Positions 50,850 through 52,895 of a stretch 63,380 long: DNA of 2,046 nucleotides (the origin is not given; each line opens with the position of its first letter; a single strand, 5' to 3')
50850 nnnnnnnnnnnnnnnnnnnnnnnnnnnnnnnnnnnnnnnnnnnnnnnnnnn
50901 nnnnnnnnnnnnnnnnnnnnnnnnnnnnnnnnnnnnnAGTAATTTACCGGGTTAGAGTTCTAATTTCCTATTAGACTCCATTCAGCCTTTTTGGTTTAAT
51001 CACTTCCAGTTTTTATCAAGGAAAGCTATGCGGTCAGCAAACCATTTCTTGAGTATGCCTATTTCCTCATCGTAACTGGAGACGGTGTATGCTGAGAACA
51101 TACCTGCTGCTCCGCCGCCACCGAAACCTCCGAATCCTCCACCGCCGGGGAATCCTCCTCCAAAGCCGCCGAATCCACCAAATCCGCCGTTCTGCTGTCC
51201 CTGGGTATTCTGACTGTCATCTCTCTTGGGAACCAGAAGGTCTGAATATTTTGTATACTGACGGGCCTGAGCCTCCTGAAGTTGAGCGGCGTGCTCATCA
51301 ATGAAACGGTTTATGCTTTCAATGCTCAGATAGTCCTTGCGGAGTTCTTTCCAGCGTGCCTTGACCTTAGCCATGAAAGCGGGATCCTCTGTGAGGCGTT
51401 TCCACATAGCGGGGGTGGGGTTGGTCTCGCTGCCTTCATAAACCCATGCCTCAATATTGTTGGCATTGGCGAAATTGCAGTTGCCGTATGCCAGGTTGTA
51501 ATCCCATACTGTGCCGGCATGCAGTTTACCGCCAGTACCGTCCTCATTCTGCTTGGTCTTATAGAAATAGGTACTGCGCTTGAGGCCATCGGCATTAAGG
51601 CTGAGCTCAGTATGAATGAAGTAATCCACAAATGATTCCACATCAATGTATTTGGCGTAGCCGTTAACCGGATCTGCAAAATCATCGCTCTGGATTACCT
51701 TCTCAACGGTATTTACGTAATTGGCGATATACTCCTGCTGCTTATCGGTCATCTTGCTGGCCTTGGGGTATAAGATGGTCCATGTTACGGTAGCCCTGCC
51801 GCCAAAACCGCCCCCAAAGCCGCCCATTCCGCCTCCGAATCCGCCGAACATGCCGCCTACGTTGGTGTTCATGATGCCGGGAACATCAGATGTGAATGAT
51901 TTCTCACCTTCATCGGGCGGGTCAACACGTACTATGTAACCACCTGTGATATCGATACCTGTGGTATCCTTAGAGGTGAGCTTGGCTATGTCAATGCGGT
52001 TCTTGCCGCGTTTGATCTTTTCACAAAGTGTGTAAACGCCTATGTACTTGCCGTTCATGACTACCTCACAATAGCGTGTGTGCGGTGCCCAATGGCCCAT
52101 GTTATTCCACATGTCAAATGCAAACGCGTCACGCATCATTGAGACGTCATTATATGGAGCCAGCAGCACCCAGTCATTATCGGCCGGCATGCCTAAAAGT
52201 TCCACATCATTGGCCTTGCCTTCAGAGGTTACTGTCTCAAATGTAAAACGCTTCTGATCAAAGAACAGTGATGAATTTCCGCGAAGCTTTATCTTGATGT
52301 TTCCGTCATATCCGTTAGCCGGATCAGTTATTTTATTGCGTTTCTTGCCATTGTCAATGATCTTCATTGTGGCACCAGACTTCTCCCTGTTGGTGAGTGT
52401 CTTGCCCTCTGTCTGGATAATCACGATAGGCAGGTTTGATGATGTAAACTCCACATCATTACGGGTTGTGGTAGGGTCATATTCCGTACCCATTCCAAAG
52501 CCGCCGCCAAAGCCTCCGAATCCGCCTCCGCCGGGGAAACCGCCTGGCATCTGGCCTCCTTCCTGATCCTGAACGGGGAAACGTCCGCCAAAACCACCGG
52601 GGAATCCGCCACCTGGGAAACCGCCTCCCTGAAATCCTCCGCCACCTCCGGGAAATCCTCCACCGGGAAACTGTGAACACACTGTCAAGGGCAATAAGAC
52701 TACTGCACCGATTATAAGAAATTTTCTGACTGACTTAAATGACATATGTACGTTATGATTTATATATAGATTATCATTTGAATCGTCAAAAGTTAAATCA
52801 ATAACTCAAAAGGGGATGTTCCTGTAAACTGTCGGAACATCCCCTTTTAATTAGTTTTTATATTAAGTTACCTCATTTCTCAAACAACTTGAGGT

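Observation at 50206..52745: CotH-family kinase carrying three GGF modules, next to a Gly-rich membrane protein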

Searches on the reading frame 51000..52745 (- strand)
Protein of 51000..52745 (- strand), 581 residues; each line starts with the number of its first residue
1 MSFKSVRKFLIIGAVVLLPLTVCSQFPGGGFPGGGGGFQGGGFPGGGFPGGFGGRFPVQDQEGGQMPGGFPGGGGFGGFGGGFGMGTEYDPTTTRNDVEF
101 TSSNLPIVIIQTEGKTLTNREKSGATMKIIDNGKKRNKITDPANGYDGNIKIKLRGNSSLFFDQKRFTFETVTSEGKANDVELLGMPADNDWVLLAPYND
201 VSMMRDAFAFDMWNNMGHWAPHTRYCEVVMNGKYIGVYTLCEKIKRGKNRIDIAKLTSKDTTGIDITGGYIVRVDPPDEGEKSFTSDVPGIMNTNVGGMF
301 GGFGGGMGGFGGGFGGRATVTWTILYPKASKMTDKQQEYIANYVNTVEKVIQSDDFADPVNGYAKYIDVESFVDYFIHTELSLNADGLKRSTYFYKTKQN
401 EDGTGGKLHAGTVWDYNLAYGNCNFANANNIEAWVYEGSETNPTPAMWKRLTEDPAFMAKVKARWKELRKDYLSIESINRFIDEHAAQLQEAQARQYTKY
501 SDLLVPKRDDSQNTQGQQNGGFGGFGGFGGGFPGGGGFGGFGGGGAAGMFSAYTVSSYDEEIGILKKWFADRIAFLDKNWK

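Call 3: search_protein_families(library=pfam, proteins=[window:51000-52745:-], max_evalue=0.01)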
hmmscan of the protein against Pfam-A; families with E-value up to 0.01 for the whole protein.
window:51000-52745:- (581 aa): 1 family
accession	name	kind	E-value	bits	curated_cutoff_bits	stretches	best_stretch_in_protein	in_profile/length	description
PF08757.17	CotH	-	9.8e-60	203.2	23.8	1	152-575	1-321/322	CotH kinase protein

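Call 4: search_protein_families(library=ncbifam, proteins=[window:51000-52745:-], max_evalue=0.01)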
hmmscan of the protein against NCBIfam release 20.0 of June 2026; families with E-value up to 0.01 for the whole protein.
window:51000-52745:- (581 aa): 0 families

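Call 9: find_related_loci(query=window:51000-52745:-, collection=genome_contigs, flank=6000)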
Query window:51000-52745:- (581 aa) in genome_contigs; peptide patterns used: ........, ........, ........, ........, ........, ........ (x = any residue, [..] = any of these).
140 stretches matched a pattern; 89 encode a relative of the query (tblastn E <= 1e-3); the best 80 are kept; 80 distinct loci.
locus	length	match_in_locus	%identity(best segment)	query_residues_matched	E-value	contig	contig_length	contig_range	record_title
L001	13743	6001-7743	99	1-581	0e+0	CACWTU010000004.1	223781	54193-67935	MAG: uncultured Bacteroidales bacterium isolate RUG10916 genome assembly, contig: RUG10916_asm_4, whole genome shotgun s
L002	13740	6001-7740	98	1-581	0e+0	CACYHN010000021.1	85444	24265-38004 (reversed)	MAG: uncultured Bacteroidales bacterium isolate RUG11955 genome assembly, contig: RUG11955_asm_21, whole genome shotgun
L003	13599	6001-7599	81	55-581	0e+0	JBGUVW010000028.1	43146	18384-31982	MAG: Bacteroidaceae bacterium isolate ruminal_MAG_91 ruminal_MAG_91_contig_0028, whole genome shotgun sequence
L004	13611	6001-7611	80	55-581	0e+0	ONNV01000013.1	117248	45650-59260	uncultured Prevotellaceae bacterium isolate RUG476 genome assembly, contig: scaffold_602, whole genome shotgun sequence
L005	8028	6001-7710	79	1-581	0e+0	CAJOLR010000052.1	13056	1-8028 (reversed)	uncultured Bacteroidaceae bacterium isolate Reindeer_1_mag_99 genome assembly, contig: scaffold_5107, whole genome shotg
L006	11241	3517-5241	77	1-581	0e+0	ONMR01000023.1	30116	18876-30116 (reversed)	uncultured Prevotellaceae bacterium isolate RUG450 genome assembly, contig: scaffold_596, whole genome shotgun sequence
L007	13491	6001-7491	79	87-581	0e+0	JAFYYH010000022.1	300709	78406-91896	MAG: Bacteroidaceae bacterium isolate RGIG7532 Water_buffalos_Omasum-1__c563393, whole genome shotgun sequence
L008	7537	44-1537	86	88-581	0e+0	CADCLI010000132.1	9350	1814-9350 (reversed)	MAG: uncultured Bacteroidales bacterium isolate RUG14751 genome assembly, contig: RUG14751_asm_132, whole genome shotgun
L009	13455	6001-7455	78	87-581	0e+0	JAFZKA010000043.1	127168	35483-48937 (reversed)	MAG: Bacteroidaceae bacterium isolate RGIG7837 Water_buffalos_Reticulum-4__c364331, whole genome shotgun sequence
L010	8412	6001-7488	76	84-581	0e+0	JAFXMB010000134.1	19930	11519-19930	MAG: Bacteroidaceae bacterium isolate RGIG6538 Sheep_Reticulum-3__c809440, whole genome shotgun sequence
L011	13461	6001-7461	74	86-581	0e+0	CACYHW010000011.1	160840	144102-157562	MAG: uncultured Bacteroidales bacterium isolate RUG11961 genome assembly, contig: RUG11961_asm_11, whole genome shotgun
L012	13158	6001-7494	73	85-581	0e+0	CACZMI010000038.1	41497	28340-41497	MAG: uncultured Bacteroidales bacterium isolate RUG12752 genome assembly, contig: RUG12752_asm_38, whole genome shotgun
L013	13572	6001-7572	72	59-581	0e+0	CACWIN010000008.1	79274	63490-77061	MAG: uncultured Bacteroidales bacterium isolate RUG10612 genome assembly, contig: RUG10612_asm_8, whole genome shotgun s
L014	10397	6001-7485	75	89-581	0e+0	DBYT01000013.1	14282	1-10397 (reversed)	MAG TPA_asm: Bacteroidales bacterium UBA1179 UBA1179_contig_26344, whole genome shotgun sequence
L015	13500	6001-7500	76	84-581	0e+0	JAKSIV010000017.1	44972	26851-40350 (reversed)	MAG: Bacteroidaceae bacterium isolate Horse_feces30 MAG030_17, whole genome shotgun sequence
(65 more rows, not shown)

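Call 13: search_solved_structures(query=window:51000-52745:-, max_evalue=0.01, show_alignments=2)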
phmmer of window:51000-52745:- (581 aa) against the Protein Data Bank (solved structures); distinct sequences matched with E-value up to 0.01: 2.
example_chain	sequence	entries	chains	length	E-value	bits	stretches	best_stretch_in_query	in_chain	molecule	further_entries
9jsd_A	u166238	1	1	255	1e-06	30.4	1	430-566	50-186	Vacuolar-sorting protein SNF7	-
6jzb_A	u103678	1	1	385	0.0034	18.9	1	496-542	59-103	Chaperone protein DnaJ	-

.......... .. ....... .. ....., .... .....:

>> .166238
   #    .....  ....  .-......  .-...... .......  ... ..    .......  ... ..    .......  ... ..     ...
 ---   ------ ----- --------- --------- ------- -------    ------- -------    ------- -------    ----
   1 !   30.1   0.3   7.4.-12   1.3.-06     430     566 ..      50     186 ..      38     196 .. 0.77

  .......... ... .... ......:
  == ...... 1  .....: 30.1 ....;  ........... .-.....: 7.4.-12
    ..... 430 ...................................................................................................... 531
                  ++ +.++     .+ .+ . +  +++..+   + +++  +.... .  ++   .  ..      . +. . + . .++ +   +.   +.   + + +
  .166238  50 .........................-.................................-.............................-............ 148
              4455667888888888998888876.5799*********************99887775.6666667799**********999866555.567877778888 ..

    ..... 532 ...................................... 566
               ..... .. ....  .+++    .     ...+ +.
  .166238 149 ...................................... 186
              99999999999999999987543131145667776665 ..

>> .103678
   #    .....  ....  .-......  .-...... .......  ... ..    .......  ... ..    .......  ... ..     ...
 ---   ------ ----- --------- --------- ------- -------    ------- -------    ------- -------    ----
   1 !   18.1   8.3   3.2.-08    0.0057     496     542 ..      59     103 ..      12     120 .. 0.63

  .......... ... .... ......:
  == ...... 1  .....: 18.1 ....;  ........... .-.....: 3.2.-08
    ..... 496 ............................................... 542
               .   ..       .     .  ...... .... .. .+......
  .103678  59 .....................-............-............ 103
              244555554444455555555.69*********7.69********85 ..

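Call 18: search_solved_structures(query=A1, max_evalue=0.01, show_alignments=2)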
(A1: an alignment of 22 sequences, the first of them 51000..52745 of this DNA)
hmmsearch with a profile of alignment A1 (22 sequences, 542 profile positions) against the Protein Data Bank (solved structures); distinct sequences matched with E-value up to 0.01: 7.
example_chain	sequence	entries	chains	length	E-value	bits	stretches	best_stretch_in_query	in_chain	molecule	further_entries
5jd9_A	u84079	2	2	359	4.7e-07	31.8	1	82-178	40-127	Spore coat protein H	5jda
7pzj_A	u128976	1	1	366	6.4e-06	28.1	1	469-538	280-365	Lipase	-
8glj_D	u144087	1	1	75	1.2e-05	27.2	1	471-541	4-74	Por secretion system C-terminal sorting domain-containing protein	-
8glk_D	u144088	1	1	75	1.2e-05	27.2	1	472-541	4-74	Endonuclease I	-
5jvk_A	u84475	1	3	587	9.2e-05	24.3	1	466-541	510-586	Uncharacterized protein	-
5uyt_A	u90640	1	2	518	0.00081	21.2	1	468-534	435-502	Ice-binding protein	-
8qb1_A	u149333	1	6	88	0.0038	18.9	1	472-541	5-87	Mirolase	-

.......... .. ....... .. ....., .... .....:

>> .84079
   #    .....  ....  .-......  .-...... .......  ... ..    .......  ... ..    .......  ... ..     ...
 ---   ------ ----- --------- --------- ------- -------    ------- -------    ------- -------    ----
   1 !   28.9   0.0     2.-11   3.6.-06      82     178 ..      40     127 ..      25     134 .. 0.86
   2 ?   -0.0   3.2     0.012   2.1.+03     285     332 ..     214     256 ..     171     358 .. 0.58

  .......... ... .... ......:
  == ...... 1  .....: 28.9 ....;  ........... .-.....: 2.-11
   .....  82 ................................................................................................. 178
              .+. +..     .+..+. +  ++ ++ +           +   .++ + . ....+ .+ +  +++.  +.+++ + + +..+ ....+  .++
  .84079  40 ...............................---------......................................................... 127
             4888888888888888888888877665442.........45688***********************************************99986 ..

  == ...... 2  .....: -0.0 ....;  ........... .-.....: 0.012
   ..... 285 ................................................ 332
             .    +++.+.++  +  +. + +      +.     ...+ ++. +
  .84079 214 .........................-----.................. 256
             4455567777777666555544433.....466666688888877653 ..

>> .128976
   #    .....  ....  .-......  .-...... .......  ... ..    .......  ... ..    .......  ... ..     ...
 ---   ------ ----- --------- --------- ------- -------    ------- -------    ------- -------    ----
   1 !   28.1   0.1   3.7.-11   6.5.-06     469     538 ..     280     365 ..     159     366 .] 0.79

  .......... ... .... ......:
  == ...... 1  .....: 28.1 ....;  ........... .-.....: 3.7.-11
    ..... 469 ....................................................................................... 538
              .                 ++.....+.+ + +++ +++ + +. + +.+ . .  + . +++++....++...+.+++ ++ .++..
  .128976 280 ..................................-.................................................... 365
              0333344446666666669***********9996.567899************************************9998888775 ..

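Call 41: predict_structure(alignment_id=A2)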
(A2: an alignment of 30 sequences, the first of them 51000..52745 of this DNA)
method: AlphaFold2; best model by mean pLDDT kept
length: 581 residues; sequences in the alignment: 30
mean_pLDDT: 68.2   pTM: 0.70
mean pLDDT of the five models: 68.2, 68.1, 66.3, 66.2, 64.4
residues with pLDDT >= 90: 157; 70-90: 180; 50-70: 85; < 50: 159
segments of 3 or more residues with pLDDT < 50: 1-84, 246-256, 295-316, 509-544
pLDDT, mean of each block of 10 residues (from residue 1): 37 37 23 24 25 26 27 27 60 80 97 87 94 93 94 77 86 94 91 83 83 85 93 93 58 46 59 75 87 48 26 49 78 80 88 89 88 87 59 62 70 61 56 63 78 93 95 94 94 90 69 33 29 27 46 78 90 91 79
secondary structure, 60 per line:
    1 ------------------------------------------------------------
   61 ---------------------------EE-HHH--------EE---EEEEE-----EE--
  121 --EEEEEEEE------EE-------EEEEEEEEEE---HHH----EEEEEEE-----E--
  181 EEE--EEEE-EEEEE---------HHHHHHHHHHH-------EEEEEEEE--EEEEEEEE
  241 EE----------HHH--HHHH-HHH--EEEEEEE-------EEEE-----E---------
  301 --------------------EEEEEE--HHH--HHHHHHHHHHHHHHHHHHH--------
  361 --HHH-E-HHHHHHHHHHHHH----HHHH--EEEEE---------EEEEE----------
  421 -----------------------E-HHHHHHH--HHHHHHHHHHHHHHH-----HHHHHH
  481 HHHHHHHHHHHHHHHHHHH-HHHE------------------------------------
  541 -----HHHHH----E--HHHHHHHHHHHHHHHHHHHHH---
elements in order: E107-111 E123-130 E146-155 E166-172 E181-183 E186-189 E191-195 H205-215 E223-230 E233-242 H258-261 E268-274 E282-285 E321-326 H334-352 H369-381 H386-389 E392-396 E406-410 H446-452 H455-469 H475-499 H546-550 H558-578

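Call 44: fold_search(model_id=the predicted structure, library=pdb)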
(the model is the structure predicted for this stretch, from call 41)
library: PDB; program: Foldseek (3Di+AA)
matches with E <= 10: 77; with E <= 0.001: 2
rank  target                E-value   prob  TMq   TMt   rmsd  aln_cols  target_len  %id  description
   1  5jd9                  1.1e-11  1.00  0.43  0.66   6.8       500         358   12  Bacillus cereus CotH kinase (released 2016-05-18)
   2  5jda                  1.8e-11  1.00  0.39  0.59   8.9       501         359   12  Bacillus cereus CotH kinase plus Mg2+/AMP (released 2016-05-18)
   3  4gfa_A                6.5e-02  0.10  0.08  0.19  15.9       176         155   14  N-terminal coiled-coil dimer of C.elegans SAS-6, crystal form A (released 2013-06-19)
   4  5ui8_J                1.7e-01  0.02  0.08  0.05  27.7       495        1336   12  structure of sigmaN-holoenzyme (released 2017-02-22)
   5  7ab3_F                1.8e-01  0.28  0.21  0.31  12.7       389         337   10  Crystal structure of the Escherichia coli toxin-antitoxin system HipBST (HipT S57A) (released 2022-01-12)
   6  4gfa_C                1.9e-01  0.08  0.08  0.20  15.2       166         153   11  N-terminal coiled-coil dimer of C.elegans SAS-6, crystal form A (released 2013-06-19)
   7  7ab4_F                2.0e-01  0.38  0.23  0.35  11.6       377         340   10  Crystal structure of the Escherichia coli toxin-antitoxin system HipBST (HipT S59A) (released 2022-01-12)
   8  7ab3_C                2.1e-01  0.28  0.22  0.32  12.8       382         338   10  Crystal structure of the Escherichia coli toxin-antitoxin system HipBST (HipT S57A) (released 2022-01-12)
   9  7ab5_C                2.3e-01  0.35  0.23  0.35  11.3       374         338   10  Crystal structure of the Escherichia coli toxin-antitoxin system HipBST (HipT D233Q) (released 2022-01-12)
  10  4iqz_B                2.7e-01  0.04  0.05  0.11  14.6       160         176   11  The crystal structure of a large insert in RNA polymerase (RpoC) subunit from E. coli (released 2013-02-13)
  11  4geu_B                3.1e-01  0.05  0.07  0.19  14.1       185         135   14  Structure of a stabilised ceSAS-6 dimer (released 2013-06-19)
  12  7ear                  3.6e-01  0.05  0.09  0.09  17.6       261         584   11  A positively charged mutant Cry3Aa endotoxin (released 2021-04-28)
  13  4geu_A                4.3e-01  0.03  0.08  0.18  15.1       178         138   13  Structure of a stabilised ceSAS-6 dimer (released 2013-06-19)
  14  4geu_C                5.3e-01  0.04  0.08  0.21  14.9       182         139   13  Structure of a stabilised ceSAS-6 dimer (released 2013-06-19)
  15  2auk_C                5.3e-01  0.04  0.05  0.12  14.4       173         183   11  Structure of E. coli RNA polymerase beta' G/G' insert (released 2005-10-04)
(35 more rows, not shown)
